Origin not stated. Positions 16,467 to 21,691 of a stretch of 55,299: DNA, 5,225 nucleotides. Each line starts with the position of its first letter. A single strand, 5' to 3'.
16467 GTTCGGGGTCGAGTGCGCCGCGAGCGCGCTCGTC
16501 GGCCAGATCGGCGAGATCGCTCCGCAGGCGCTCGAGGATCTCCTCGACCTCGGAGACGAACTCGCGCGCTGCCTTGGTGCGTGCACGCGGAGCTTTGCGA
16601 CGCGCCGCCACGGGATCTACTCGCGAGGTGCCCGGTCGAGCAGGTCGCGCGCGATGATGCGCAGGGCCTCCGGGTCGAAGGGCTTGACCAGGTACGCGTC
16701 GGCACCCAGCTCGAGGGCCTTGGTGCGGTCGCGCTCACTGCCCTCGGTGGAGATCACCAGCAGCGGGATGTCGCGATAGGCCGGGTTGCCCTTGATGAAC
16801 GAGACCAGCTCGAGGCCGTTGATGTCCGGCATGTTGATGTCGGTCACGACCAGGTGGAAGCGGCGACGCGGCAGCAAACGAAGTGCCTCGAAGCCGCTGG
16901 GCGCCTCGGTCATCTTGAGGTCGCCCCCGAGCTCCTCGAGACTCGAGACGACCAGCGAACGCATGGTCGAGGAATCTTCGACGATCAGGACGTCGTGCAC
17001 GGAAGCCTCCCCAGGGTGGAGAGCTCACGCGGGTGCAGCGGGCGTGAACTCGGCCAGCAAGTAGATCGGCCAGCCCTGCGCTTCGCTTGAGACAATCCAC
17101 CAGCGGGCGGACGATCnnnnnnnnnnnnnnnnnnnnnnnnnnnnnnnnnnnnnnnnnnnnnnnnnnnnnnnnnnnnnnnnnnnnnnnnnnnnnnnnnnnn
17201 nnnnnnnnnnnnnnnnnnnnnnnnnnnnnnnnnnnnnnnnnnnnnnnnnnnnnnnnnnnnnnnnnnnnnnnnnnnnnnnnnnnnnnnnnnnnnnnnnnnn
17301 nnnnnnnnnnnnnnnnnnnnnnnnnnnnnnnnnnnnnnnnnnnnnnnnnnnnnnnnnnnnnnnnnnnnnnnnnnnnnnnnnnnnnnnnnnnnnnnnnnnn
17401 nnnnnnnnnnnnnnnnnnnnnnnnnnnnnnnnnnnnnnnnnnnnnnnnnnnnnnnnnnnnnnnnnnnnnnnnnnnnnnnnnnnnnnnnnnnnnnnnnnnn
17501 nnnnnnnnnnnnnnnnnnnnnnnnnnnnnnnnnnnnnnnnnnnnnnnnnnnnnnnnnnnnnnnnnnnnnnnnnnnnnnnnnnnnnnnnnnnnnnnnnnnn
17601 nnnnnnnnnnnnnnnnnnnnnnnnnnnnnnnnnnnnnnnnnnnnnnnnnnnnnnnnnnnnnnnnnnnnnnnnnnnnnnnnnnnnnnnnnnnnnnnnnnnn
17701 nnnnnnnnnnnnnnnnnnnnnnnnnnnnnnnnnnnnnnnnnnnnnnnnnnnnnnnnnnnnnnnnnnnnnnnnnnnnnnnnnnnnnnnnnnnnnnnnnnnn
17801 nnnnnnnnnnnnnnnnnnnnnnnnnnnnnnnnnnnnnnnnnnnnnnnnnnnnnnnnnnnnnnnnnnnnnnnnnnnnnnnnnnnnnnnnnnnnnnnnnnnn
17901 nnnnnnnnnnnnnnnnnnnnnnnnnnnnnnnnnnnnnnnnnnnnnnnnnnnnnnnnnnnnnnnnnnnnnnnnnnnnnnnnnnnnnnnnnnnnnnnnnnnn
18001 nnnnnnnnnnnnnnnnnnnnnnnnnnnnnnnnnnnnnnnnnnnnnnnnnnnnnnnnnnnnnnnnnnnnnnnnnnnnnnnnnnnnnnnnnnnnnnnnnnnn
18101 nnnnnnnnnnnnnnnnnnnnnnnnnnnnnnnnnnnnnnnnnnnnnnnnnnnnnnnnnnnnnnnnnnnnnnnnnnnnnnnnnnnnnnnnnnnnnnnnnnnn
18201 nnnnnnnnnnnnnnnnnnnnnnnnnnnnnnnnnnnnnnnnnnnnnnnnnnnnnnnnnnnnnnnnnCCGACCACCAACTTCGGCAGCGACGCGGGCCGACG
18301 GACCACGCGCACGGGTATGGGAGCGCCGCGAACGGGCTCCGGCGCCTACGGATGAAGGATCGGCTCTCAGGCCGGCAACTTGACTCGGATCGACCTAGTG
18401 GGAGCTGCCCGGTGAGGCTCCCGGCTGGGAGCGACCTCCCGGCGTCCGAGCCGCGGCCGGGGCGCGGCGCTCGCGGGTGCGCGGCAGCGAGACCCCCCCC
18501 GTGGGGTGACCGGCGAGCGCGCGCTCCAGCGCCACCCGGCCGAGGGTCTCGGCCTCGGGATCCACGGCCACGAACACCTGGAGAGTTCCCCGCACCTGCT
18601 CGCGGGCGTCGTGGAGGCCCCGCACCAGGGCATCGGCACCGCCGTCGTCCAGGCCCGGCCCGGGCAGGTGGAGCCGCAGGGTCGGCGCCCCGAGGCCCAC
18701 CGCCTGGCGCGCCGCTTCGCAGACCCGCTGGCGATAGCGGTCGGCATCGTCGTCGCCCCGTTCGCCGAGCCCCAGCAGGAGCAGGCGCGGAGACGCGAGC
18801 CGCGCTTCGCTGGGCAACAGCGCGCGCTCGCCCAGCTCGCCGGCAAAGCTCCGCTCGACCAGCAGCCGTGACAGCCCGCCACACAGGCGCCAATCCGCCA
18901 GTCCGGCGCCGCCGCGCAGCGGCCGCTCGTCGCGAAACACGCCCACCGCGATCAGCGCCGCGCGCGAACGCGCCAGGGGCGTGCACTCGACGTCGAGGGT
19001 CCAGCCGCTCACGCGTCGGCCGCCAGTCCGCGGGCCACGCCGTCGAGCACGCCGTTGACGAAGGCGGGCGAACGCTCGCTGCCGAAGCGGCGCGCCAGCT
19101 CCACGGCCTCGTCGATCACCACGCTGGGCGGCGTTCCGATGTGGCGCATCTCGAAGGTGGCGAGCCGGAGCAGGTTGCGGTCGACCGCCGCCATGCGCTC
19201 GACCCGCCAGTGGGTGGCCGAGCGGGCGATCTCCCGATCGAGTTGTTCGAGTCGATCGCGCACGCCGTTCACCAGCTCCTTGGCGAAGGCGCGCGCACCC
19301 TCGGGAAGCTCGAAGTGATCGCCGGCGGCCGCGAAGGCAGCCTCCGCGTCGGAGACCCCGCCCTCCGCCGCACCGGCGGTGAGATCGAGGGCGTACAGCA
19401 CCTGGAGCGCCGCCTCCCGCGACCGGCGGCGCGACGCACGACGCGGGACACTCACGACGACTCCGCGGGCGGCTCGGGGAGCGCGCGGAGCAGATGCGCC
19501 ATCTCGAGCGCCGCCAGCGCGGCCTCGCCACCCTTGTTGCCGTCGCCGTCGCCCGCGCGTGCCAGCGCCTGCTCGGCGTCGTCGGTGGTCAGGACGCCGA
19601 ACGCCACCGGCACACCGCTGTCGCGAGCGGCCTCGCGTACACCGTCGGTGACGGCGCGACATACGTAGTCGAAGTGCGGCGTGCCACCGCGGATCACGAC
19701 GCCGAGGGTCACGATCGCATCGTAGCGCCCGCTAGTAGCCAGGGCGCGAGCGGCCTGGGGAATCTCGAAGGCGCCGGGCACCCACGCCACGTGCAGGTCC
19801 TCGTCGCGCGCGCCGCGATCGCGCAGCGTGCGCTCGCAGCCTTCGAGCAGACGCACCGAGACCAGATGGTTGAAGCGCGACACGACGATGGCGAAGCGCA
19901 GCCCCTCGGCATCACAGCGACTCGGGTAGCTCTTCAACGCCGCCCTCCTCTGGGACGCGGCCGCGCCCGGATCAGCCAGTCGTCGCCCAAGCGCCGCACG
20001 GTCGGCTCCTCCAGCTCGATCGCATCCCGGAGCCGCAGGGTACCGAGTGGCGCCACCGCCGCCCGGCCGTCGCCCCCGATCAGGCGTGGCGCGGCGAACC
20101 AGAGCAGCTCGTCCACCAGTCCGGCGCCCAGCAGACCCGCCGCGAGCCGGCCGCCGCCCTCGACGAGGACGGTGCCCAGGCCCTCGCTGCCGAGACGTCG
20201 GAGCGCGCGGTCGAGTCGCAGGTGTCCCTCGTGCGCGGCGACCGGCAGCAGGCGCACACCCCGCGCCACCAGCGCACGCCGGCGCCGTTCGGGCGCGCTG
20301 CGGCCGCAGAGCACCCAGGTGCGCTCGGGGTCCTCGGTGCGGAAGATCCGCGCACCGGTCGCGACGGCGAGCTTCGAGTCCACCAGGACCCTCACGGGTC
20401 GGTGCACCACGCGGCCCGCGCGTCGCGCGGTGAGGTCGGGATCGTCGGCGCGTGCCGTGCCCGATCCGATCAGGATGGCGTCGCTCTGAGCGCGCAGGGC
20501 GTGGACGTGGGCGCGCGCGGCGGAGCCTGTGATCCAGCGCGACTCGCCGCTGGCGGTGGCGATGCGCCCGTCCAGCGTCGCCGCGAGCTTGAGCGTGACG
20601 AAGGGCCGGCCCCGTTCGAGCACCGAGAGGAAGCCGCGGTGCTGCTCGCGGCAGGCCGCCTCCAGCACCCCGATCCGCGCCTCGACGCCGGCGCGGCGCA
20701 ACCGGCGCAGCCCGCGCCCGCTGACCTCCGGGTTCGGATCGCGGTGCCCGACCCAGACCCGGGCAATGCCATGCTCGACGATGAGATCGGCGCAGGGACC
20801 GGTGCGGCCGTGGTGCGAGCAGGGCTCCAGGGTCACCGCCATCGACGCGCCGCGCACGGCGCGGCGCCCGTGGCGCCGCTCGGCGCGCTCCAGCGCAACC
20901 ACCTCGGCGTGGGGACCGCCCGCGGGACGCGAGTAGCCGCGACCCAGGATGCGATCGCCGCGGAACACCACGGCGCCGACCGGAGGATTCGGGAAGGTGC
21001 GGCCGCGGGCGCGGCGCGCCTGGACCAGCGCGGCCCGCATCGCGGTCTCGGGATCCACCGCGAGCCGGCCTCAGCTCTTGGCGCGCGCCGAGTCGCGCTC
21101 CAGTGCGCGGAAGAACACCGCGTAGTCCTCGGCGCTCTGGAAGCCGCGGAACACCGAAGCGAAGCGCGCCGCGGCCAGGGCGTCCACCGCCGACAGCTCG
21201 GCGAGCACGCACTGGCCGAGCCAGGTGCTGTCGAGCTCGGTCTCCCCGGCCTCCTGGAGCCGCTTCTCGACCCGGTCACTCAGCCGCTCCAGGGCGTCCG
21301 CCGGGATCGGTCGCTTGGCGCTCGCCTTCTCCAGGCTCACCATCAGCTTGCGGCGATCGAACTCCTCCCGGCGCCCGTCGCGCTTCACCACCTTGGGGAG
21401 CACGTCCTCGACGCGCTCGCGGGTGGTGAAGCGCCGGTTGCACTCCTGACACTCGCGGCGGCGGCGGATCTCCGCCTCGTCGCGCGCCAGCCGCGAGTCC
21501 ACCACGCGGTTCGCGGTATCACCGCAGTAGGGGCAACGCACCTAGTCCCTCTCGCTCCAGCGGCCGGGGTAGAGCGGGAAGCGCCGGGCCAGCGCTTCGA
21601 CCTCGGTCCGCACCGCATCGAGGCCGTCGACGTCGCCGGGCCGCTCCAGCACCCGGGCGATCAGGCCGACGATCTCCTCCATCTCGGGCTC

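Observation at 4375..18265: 12-gene chemosensory cluster decorated with PATAN, Zn-ribbon-REC, HEAT and GAF modules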

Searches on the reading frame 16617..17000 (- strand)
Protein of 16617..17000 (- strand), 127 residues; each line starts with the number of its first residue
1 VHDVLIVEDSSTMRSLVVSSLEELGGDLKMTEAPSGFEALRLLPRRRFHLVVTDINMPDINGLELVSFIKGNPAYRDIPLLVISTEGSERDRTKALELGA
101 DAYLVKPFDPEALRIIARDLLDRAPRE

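Call 7: search_protein_families(library=pfam, proteins=[window:16617-17000:-], max_evalue=0.01)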
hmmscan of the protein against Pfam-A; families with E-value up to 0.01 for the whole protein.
window:16617-17000:- (127 aa): 1 family
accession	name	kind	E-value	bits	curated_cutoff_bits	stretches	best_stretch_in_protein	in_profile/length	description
PF00072.30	Response_reg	-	5.1e-26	91.5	30.2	1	4-114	1-107/111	Response regulator receiver domain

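Call 33: search_protein_families(library=ncbifam, proteins=[window:16617-17000:-], max_evalue=0.001)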
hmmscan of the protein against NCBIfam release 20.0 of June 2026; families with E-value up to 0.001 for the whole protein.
window:16617-17000:- (127 aa): 92 families (the best 25 are shown)
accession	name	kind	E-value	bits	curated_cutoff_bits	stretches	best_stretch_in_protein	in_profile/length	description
NF041866.1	EpsW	equivalog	9.6e-20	70.5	200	1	1-122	5-126/131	exopolysaccharide biosynthesis response regulator EpsW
TIGR02154.1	PhoB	equivalog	2.7e-19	69.4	296.2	1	3-121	4-120/226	phosphate regulon transcriptional regulator PhoB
NF008378.0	PRK11173.1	equivalog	7.8e-19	67.9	334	1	3-124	5-121/238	two-component system response regulator ArcA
NF007901.0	PRK10610.1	equivalog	8.2e-19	68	189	1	4-113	8-116/129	chemotaxis response regulator CheY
NF041733.1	resp_reg_CseB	equivalog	2.7e-18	66.2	350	1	3-125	2-119/228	two-component system response regulator CseB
NF008296.0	PRK11083.1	equivalog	8.2e-18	64.6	273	1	2-124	4-121/228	two-component system response regulator CreB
NF007005.1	PRK09468.1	equivalog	8.3e-18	64.7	331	1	2-124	4-122/237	osmolarity response regulator transcription factor OmpR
NF045505.1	RR_RssB_Pseudo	equivalog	4.9e-17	62.1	700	1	4-113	8-113/394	two-component system response regulator RssB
NF053854.1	RespRegPhoBBctds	equivalog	7e-17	61.5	270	1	4-123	1-117/225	two-component system response regulator PhoB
NF007969.0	PRK10693.1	equivalog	1.1e-16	60.7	329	1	3-108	9-110/337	two-component system response regulator RssB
NF045944.1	ResRegRpaBCyano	equivalog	1.3e-16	60.7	330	1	5-123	1-114/229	response regulator transcription factor RpaB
NF047465.1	hybrid_HK_LvrA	exception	3.8e-16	58.3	1200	1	3-120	469-583/819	hybrid histidine kinase/response regulator LvrA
NF011874.0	PRK15347.1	equivalog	1.8e-15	56.1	852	1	4-113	693-802/921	two component system sensor kinase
NF012023.0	PRK15479.1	equivalog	2.2e-15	56.8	337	1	4-124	3-119/224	transcriptional regulator TctD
NF007346.1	PRK09836.1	equivalog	2.3e-15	57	420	1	4-123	3-118/227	copper/silver response regulator transcription factor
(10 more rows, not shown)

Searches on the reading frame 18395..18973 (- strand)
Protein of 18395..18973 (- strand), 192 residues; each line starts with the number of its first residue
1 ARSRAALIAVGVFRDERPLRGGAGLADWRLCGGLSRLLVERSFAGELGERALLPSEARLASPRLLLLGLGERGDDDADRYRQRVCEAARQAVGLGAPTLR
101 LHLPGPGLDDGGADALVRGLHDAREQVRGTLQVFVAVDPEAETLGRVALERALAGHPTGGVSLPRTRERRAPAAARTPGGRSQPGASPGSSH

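Call 89: search_protein_families(library=pfam, proteins=[window:18395-18973:-], max_evalue=0.01)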
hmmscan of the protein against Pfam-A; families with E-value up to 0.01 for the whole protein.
window:18395-18973:- (192 aa): 1 family
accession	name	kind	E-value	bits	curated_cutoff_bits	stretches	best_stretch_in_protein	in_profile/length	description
PF02789.23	Peptidase_M17_N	-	5.6e-11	42.9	23.4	1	9-123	1-118/129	Cytosol aminopeptidase family, N-terminal domain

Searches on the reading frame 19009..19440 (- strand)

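Call 89: search_protein_families(library=pfam, proteins=[window:19009-19440:-], max_evalue=0.01)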
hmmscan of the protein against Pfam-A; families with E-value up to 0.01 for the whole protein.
window:19009-19440:- (143 aa): 1 family
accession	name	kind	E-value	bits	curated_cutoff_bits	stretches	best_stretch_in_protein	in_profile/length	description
PF01029.23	NusB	-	4e-36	124.8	23.1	1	6-137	2-133/133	NusB family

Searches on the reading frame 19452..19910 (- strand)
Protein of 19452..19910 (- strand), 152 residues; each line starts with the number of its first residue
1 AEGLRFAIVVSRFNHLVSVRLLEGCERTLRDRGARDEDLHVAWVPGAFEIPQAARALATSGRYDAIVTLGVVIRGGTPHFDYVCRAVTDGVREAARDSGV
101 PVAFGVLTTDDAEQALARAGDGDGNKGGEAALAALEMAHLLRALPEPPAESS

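Call 89: search_protein_families(library=pfam, proteins=[window:19452-19910:-], max_evalue=0.01)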
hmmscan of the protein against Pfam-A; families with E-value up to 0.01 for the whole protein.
window:19452-19910:- (152 aa): 1 family
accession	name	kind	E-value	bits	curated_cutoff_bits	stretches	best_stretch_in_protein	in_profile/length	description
PF00885.24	DMRL_synthase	-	1e-53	181.5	26.7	1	3-142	1-139/139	6,7-dimethyl-8-ribityllumazine synthase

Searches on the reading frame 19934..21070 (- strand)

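Call 8: search_protein_families(library=pfam, proteins=[window:19934-21070:-], max_evalue=0.01)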
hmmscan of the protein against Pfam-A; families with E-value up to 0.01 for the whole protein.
window:19934-21070:- (378 aa): 3 families
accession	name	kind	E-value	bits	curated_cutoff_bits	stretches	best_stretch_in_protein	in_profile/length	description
PF01872.23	RibD_C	-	2.4e-46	158.5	24.1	1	156-366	1-196/197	RibD C-terminal domain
PF00383.29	dCMP_cyt_deam_1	-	1.3e-18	67.2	25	1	8-108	5-101/102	Cytidine and deoxycytidylate deaminase zinc-binding region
PF14437.12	MafB19-deam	-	8.1e-11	42.4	27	1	8-147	4-137/142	MafB19-like deaminase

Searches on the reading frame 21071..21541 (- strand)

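Call 8: search_protein_families(library=pfam, proteins=[window:21071-21541:-], max_evalue=0.01)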
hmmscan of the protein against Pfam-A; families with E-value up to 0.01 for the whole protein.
window:21071-21541:- (156 aa): 2 families
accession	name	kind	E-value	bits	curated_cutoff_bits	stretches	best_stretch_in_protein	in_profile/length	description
PF22811.2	Zn_ribbon_NrdR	-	2e-17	63.3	27.2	1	1-42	1-42/42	Transcriptional repressor NrdR-like, N-terminal domain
PF03477.21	ATP-cone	-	4.8e-15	56.3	25.8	1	50-135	2-86/88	ATP cone domain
